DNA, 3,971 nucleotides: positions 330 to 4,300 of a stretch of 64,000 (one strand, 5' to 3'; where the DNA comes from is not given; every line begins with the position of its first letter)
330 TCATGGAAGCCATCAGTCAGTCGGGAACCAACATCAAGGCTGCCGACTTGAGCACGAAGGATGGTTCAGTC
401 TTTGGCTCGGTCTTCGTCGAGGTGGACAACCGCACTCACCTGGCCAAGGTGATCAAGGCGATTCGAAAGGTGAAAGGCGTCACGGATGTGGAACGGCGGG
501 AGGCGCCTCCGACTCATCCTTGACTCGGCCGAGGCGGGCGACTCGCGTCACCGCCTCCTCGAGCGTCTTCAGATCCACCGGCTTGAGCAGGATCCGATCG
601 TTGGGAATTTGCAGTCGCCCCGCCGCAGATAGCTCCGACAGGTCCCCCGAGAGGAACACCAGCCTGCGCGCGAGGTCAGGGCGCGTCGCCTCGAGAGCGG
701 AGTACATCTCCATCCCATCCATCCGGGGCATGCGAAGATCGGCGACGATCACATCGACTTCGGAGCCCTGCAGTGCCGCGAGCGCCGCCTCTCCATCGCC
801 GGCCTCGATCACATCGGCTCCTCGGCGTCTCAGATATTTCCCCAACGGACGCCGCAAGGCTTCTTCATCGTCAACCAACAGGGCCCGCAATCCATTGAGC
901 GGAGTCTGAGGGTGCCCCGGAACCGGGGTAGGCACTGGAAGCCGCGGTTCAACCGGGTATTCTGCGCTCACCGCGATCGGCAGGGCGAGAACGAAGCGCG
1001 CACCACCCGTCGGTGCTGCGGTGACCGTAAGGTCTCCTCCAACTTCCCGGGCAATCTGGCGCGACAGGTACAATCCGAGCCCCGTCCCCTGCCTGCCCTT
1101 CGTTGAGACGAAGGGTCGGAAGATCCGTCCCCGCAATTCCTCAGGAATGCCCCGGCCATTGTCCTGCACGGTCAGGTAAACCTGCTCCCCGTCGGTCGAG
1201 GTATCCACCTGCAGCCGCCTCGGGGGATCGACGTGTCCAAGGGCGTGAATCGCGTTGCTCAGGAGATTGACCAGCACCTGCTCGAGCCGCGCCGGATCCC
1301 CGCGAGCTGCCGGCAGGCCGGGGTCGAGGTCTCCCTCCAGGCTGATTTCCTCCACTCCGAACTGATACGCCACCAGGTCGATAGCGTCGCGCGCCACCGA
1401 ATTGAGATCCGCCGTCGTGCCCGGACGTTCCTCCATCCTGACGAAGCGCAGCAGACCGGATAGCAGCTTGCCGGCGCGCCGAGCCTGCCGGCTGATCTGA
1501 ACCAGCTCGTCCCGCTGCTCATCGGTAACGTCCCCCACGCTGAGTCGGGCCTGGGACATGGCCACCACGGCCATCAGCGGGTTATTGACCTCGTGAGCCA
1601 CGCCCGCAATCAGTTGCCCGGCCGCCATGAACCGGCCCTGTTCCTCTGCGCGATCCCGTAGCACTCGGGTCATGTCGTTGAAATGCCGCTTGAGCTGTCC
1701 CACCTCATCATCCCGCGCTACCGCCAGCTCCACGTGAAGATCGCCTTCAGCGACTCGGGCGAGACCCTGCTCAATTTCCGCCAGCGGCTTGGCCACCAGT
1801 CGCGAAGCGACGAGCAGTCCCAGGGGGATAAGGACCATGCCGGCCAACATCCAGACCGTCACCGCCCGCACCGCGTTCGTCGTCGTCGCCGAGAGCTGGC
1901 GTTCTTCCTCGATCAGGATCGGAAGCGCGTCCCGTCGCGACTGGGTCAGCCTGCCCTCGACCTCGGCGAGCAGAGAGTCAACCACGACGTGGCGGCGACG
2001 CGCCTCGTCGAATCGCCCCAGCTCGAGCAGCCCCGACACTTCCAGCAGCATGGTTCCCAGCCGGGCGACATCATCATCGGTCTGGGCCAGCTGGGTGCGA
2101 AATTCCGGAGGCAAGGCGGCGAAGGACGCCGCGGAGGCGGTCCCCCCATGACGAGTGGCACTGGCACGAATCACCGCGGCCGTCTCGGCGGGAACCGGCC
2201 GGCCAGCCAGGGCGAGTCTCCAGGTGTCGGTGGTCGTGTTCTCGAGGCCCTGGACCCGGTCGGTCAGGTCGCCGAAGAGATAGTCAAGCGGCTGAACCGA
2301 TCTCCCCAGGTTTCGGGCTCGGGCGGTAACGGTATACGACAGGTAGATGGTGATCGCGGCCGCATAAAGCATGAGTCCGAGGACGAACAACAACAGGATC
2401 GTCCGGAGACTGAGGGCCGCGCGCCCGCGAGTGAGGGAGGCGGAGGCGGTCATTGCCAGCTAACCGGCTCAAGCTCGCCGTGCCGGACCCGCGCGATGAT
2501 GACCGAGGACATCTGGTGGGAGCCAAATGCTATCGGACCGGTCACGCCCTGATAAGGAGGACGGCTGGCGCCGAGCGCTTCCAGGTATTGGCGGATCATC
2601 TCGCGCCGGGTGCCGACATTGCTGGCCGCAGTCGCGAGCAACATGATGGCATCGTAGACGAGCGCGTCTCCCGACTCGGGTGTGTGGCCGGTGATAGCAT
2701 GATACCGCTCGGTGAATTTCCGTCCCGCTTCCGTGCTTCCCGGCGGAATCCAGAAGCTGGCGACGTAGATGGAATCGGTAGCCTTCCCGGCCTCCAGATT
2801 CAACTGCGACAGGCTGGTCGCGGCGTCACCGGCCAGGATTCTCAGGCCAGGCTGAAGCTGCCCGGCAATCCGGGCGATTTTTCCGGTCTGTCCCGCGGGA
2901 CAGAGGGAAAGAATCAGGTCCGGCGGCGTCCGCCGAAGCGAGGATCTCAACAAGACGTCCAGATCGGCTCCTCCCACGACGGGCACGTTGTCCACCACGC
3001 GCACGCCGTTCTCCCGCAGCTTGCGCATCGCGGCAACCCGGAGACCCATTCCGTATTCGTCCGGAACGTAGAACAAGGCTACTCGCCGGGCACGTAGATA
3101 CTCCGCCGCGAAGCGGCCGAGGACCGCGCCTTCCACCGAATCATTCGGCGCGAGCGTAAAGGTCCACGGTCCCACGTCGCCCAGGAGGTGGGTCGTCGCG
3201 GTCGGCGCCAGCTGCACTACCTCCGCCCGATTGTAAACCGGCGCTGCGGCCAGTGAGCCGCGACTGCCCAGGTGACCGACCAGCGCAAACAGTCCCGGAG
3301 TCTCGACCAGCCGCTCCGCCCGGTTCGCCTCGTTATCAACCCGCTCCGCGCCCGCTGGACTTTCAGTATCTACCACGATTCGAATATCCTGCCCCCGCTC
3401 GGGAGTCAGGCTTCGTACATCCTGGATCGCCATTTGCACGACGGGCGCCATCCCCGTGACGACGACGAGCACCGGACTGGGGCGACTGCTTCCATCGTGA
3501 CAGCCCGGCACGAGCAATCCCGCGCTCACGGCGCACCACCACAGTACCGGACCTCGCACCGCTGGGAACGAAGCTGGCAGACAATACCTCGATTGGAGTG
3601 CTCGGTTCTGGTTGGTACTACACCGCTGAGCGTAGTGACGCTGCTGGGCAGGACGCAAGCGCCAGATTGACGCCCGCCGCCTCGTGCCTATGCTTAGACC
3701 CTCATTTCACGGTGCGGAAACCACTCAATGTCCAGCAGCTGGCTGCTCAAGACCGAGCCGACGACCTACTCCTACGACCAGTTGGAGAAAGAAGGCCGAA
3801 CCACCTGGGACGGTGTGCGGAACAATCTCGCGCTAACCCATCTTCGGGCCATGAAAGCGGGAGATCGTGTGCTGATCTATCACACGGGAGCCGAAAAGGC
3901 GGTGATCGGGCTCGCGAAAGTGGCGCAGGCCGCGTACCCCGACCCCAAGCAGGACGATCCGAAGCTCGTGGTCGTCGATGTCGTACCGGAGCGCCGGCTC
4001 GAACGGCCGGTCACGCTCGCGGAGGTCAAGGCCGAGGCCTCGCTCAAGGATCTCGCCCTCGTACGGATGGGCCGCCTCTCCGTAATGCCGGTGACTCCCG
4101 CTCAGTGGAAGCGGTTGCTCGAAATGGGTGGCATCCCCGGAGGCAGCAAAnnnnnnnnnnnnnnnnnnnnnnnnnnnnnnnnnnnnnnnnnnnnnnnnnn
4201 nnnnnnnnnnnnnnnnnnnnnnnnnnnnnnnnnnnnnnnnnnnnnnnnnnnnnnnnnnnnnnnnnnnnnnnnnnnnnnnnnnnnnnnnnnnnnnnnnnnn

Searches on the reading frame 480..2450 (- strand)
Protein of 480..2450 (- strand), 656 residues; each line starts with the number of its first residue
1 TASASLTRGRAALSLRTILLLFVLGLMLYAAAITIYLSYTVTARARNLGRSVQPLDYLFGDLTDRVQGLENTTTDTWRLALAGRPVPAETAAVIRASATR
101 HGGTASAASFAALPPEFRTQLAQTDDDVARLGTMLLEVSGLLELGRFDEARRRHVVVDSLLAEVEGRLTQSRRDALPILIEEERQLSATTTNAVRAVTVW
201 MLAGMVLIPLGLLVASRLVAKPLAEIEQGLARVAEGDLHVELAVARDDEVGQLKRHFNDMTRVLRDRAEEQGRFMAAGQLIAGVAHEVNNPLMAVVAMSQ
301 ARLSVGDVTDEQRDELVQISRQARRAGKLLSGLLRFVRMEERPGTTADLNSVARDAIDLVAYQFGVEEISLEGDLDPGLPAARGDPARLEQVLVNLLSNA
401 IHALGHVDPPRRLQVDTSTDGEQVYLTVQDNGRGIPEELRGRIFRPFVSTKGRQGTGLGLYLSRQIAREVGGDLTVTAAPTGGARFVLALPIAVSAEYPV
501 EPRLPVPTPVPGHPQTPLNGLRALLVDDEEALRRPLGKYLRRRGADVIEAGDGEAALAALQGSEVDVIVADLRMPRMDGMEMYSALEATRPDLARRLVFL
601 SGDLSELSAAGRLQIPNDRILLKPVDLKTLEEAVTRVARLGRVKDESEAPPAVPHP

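Call 56: search_protein_families(library=pfam, proteins=[window:480-2450:-], max_evalue=0.0001)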
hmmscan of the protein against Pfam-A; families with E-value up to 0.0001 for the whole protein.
window:480-2450:- (656 aa): 4 families
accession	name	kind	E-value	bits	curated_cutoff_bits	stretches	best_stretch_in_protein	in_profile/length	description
PF02518.31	HATPase_c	-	1.4e-25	90.3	26.4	1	384-492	1-109/111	Histidine kinase-, DNA gyrase B-, and HSP90-like ATPase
PF00072.30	Response_reg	-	4.1e-18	66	30.2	1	524-634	2-110/111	Response regulator receiver domain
PF00672.30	HAMP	-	5.2e-12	46.3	25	1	216-265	3-52/53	HAMP domain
PF00512.31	HisKA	-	2.7e-10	40.6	26.9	1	278-341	3-65/66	His Kinase A (phospho-acceptor) domain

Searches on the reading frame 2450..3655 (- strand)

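Call 56: search_protein_families(library=pfam, proteins=[window:2450-3655:-], max_evalue=0.0001)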
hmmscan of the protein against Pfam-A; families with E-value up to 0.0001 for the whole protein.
window:2450-3655:- (401 aa): 2 families
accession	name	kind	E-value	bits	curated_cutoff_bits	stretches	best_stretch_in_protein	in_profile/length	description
PF13458.12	Peripla_BP_6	-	7.6e-27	95.3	31.7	1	104-383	52-330/343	Periplasmic binding protein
PF01094.35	ANF_receptor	-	2.7e-13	50.1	25.4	1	70-369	3-312/353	Receptor family ligand binding region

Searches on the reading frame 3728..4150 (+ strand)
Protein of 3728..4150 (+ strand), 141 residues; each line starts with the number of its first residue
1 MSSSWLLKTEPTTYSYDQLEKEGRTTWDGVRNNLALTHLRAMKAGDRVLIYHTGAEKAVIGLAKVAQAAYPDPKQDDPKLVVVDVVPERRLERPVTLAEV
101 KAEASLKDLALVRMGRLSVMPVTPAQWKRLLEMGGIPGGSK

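Call 56: search_protein_families(library=pfam, proteins=[window:3728-4150:+], max_evalue=0.0001)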
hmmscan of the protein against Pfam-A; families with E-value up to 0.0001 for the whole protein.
window:3728-4150:+ (141 aa): 1 family
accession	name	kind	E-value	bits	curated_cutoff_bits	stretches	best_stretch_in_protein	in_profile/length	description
PF01878.24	EVE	-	1.6e-43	148.6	23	1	4-133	2-145/145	EVE domain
